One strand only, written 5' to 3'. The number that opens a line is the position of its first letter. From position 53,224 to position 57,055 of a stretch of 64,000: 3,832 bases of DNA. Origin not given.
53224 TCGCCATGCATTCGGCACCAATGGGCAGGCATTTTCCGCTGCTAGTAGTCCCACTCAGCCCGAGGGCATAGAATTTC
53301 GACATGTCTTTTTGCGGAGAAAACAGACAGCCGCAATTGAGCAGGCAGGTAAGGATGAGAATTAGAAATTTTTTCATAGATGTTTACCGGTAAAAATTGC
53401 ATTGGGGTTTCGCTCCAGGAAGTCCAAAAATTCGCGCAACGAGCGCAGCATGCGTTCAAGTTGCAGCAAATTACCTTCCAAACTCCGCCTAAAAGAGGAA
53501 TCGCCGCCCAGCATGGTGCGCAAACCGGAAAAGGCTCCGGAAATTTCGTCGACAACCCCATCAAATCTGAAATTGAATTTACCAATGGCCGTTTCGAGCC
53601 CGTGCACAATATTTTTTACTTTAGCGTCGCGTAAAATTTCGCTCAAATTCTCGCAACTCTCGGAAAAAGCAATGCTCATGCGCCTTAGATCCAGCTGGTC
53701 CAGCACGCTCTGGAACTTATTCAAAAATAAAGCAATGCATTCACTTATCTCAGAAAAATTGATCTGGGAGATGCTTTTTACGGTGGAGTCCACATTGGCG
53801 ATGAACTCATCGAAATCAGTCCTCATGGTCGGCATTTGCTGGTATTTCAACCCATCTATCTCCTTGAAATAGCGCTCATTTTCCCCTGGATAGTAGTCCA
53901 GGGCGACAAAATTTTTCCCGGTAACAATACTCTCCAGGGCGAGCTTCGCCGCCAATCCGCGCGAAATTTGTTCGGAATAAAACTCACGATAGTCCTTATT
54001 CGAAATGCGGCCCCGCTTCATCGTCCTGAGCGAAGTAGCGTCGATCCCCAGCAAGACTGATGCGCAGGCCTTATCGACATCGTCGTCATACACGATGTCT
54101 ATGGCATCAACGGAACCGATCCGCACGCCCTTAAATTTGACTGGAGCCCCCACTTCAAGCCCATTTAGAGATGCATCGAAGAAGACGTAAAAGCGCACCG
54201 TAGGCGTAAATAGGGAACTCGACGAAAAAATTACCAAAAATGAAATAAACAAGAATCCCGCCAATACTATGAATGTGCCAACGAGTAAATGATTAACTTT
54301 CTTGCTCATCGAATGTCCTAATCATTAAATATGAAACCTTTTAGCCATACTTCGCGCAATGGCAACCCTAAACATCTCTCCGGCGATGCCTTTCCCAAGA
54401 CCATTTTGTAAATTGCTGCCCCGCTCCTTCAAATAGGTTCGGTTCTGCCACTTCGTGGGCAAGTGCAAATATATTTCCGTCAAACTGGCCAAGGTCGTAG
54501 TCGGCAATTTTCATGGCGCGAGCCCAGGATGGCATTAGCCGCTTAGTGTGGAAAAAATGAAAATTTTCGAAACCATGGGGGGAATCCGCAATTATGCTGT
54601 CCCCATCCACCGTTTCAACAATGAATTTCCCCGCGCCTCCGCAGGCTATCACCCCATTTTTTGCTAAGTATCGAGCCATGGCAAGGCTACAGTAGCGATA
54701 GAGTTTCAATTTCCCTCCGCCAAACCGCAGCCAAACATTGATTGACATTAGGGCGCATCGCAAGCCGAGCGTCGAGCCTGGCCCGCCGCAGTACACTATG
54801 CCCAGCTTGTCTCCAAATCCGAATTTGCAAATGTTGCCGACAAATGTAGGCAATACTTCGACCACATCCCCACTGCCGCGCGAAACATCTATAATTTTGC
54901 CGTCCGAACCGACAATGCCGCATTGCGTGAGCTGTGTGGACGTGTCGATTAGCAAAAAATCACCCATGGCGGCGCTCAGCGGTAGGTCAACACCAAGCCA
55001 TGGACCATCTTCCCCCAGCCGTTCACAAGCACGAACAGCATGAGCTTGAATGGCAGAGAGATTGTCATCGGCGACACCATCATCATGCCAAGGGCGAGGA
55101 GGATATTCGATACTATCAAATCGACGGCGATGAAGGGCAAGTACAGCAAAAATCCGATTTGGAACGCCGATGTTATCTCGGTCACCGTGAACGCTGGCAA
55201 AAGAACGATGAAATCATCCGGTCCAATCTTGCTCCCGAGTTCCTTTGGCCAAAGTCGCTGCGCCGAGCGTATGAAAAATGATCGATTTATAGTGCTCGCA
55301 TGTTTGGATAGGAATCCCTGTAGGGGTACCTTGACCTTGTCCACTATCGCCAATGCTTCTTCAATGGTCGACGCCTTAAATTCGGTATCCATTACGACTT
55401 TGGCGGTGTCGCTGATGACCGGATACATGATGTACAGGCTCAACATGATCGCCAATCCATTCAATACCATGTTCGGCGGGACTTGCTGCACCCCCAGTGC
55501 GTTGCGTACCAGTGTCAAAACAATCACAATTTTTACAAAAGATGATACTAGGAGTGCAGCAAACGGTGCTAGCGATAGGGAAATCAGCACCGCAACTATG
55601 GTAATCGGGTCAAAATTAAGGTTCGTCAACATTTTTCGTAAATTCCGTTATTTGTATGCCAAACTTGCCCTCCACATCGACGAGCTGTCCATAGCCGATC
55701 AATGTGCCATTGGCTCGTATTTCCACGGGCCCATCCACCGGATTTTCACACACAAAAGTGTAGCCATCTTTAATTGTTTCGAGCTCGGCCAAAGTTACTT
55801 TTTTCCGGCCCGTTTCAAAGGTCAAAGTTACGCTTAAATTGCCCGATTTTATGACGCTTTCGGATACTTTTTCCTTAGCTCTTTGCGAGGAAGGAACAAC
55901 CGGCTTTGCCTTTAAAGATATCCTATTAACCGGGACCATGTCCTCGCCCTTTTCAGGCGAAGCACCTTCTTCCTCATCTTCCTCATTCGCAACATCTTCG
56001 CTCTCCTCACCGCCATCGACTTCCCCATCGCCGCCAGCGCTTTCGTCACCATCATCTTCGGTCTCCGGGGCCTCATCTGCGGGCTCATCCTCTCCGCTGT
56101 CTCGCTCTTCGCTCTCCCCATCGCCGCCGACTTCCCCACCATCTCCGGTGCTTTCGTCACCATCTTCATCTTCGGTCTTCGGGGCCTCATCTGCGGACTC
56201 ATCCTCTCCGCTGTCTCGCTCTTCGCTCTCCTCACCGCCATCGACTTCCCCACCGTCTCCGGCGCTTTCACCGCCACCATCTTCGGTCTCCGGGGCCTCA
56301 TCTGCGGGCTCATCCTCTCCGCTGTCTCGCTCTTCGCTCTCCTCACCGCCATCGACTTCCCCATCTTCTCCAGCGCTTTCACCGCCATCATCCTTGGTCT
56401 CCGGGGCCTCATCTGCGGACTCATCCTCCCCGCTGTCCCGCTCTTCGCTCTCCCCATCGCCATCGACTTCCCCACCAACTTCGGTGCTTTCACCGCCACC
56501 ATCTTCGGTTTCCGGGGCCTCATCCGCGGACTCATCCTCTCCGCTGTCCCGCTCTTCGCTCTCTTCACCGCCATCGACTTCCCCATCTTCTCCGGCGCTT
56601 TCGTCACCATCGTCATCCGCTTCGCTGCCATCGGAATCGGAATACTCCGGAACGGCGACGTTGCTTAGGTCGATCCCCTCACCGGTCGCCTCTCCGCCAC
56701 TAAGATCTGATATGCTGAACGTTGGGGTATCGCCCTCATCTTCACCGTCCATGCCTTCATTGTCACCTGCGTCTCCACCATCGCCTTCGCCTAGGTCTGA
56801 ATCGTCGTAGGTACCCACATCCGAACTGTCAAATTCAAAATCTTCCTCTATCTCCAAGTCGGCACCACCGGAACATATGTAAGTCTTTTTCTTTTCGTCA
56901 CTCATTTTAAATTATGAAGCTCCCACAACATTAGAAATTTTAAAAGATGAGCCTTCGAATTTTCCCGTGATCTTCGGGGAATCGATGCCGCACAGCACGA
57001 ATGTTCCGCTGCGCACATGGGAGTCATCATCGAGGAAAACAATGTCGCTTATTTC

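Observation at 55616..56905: SctQ-C/FliN-type protein carrying a ~330-aa hyperacidic tandem-repeat extension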

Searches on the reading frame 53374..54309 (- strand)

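Call 5: search_protein_families(library=pfam, proteins=[window:53374-54309:-], max_evalue=0.01)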
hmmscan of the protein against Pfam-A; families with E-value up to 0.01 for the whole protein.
window:53374-54309:- (311 aa): 1 family
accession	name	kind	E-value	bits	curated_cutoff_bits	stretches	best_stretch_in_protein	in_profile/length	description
PF02470.25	MlaD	-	1.5e-10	41.6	25.1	1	37-138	2-79/81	MlaD protein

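Call 6: search_protein_families(library=ncbifam, proteins=[window:53374-54309:-], max_evalue=0.01)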
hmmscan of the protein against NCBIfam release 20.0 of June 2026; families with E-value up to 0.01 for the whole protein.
window:53374-54309:- (311 aa): 3 families
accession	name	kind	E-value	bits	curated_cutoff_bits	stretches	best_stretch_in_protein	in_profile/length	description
NF008070.2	PRK10807.1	equivalog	3.6e-28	98.6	525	1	31-306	273-527/542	intermembrane transport protein PqiB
TIGR00996.1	Mtu_fam_mce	paralog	7.1e-08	32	140.5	1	12-75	4-68/291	MCE family protein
TIGR04430.1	OM_asym_MlaD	equivalog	1.2e-07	31.7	135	1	4-73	3-73/146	outer membrane lipid asymmetry maintenance protein MlaD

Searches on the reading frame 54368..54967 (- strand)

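Call 5: search_protein_families(library=pfam, proteins=[window:54368-54967:-], max_evalue=0.01)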
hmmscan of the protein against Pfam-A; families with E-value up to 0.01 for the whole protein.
window:54368-54967:- (199 aa): 0 families

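Call 6: search_protein_families(library=ncbifam, proteins=[window:54368-54967:-], max_evalue=0.01)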
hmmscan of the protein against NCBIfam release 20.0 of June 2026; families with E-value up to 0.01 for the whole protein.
window:54368-54967:- (199 aa): 1 family
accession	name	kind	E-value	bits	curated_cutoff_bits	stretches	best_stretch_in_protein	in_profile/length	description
TIGR03725.1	T6A_YeaZ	equivalog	0.00042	20.3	69.3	1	5-100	2-99/212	tRNA (adenosine(37)-N6)-threonylcarbamoyltransferase complex dimerization subunit type 1 TsaB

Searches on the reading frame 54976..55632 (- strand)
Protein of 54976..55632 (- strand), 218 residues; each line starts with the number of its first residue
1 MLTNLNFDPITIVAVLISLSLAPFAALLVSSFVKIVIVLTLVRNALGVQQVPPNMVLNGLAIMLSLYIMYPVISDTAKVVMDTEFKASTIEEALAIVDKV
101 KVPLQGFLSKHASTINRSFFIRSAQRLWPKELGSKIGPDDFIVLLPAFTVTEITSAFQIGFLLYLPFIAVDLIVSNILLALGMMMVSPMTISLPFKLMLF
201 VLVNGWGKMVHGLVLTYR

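Call 5: search_protein_families(library=pfam, proteins=[window:54976-55632:-], max_evalue=0.01)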
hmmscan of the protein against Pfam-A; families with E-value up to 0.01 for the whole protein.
window:54976-55632:- (218 aa): 1 family
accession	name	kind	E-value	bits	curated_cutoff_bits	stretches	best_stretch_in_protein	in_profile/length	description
PF00813.25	FliP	-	1.4e-63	214.7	26.9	1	16-213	2-191/191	FliP family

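Call 6: search_protein_families(library=ncbifam, proteins=[window:54976-55632:-], max_evalue=0.01)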
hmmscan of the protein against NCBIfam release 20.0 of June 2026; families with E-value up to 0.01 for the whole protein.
window:54976-55632:- (218 aa): 4 families
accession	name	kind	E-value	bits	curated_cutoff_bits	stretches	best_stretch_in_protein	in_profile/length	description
NF009438.0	PRK12797.1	subfamily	5.6e-85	284.5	179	1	6-218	5-217/217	EscR/YscR/HrcR family type III secretion system export apparatus protein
TIGR01102.1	yscR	equivalog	1.9e-78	262.9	208.6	1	13-213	2-202/202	type III secretion system export apparatus subunit SctR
NF009437.0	PRK12796.1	equivalog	3.3e-57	193.7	263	1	9-217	5-217/223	EscR/YscR/HrcR family type III secretion system export apparatus protein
TIGR01103.1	fliP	equivalog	8.7e-52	175.7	217.45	1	16-215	2-195/197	flagellar type III secretion system pore protein FliP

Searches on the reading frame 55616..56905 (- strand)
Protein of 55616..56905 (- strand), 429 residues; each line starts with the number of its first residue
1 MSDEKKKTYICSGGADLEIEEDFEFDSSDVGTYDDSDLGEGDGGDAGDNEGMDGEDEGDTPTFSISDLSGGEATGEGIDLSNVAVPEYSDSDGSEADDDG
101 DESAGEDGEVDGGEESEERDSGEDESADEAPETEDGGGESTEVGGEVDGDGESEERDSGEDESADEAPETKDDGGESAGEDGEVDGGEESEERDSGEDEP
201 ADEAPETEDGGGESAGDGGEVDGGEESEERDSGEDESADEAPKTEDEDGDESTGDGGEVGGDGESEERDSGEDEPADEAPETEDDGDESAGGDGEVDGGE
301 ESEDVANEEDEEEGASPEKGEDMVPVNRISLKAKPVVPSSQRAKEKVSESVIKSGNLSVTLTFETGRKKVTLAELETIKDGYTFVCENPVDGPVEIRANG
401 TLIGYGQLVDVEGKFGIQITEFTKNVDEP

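Call 5: search_protein_families(library=pfam, proteins=[window:55616-56905:-], max_evalue=0.01)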
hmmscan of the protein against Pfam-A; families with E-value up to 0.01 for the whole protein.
window:55616-56905:- (429 aa): 1 family
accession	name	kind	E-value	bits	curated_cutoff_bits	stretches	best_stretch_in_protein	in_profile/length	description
PF01052.25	FliMN_C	-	2.8e-14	53.2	23.8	1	357-422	6-71/73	Type III flagellar switch regulator (C-ring) FliN C-term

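Call 6: search_protein_families(library=ncbifam, proteins=[window:55616-56905:-], max_evalue=0.01)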
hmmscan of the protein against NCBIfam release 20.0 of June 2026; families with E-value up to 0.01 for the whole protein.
window:55616-56905:- (429 aa): 10 families
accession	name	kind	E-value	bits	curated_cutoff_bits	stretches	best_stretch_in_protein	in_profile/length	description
TIGR02551.1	SpaO_YscQ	equivalog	2.9e-18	66.9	100.8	1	289-421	227-299/300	type III secretion system cytoplasmic ring protein SctQ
TIGR02480.1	fliN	equivalog_domain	5.1e-12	45.5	84.05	1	356-425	7-76/77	flagellar motor switch protein FliN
NF005275.1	PRK06782.1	equivalog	4.3e-11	42.2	681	1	319-421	418-514/516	flagellar motor switch protein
NF006018.0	PRK08158.1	equivalog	6.5e-11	41.8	223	1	348-422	221-295/303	YscQ/HrcQ family type III secretion apparatus protein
NF005956.0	PRK08035.1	equivalog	2e-09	37.1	230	1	320-422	214-316/323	YscQ/HrcQ family type III secretion apparatus protein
NF005995.1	PRK08119.1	equivalog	2e-06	27.5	218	1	289-425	251-372/376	flagellar motor switch phosphatase FliY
NF005277.0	PRK06789.1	equivalog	4.1e-06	26.7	81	1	357-422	7-72/74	flagellar motor switch protein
NF006272.1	PRK08432.1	equivalog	0.00092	18.9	219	1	365-422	206-263/274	flagellar motor switch protein FliY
NF005276.0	PRK06788.1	equivalog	0.0013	18.8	98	1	343-423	20-100/119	flagellar motor switch protein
NF006273.1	PRK08433.1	equivalog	0.0072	16.6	114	0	356-422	20-86/100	flagellar motor switch protein FliN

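Call 68: predict_structure(alignment_id=A3)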
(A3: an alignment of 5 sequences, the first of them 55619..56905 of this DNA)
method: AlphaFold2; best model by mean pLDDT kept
length: 429 residues; sequences in the alignment: 5
mean_pLDDT: 43.0   pTM: 0.23
mean pLDDT of the five models: 43.0, 39.9, 37.1, 36.5, 34.5
residues with pLDDT >= 90: 0; 70-90: 3; 50-70: 76; < 50: 350
segments of 3 or more residues with pLDDT < 50: 1-35, 39-44, 46-52, 56-95, 112-119, 122-125, 127-130, 132-157, 159-162, 164-167, 174-180, 186-191, 201-204, 208-230, 233-235, 238-240, 243-246, 249-268, 270-274, 276-279, 281-389, 412-416, 424-429
pLDDT, mean of each block of 10 residues (from residue 1): 34 31 39 47 45 45 35 39 38 50 50 46 49 42 37 41 48 46 47 50 47 43 44 49 48 41 45 47 44 40 37 35 26 28 32 37 39 38 44 62 65 51 47
secondary structure, 60 per line:
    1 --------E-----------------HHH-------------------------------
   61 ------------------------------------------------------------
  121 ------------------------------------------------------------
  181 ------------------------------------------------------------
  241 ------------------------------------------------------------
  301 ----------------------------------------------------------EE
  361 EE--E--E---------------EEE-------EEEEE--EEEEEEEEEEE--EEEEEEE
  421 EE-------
elements in order: E359-362 E384-386 E394-398 E401-411 E414-422
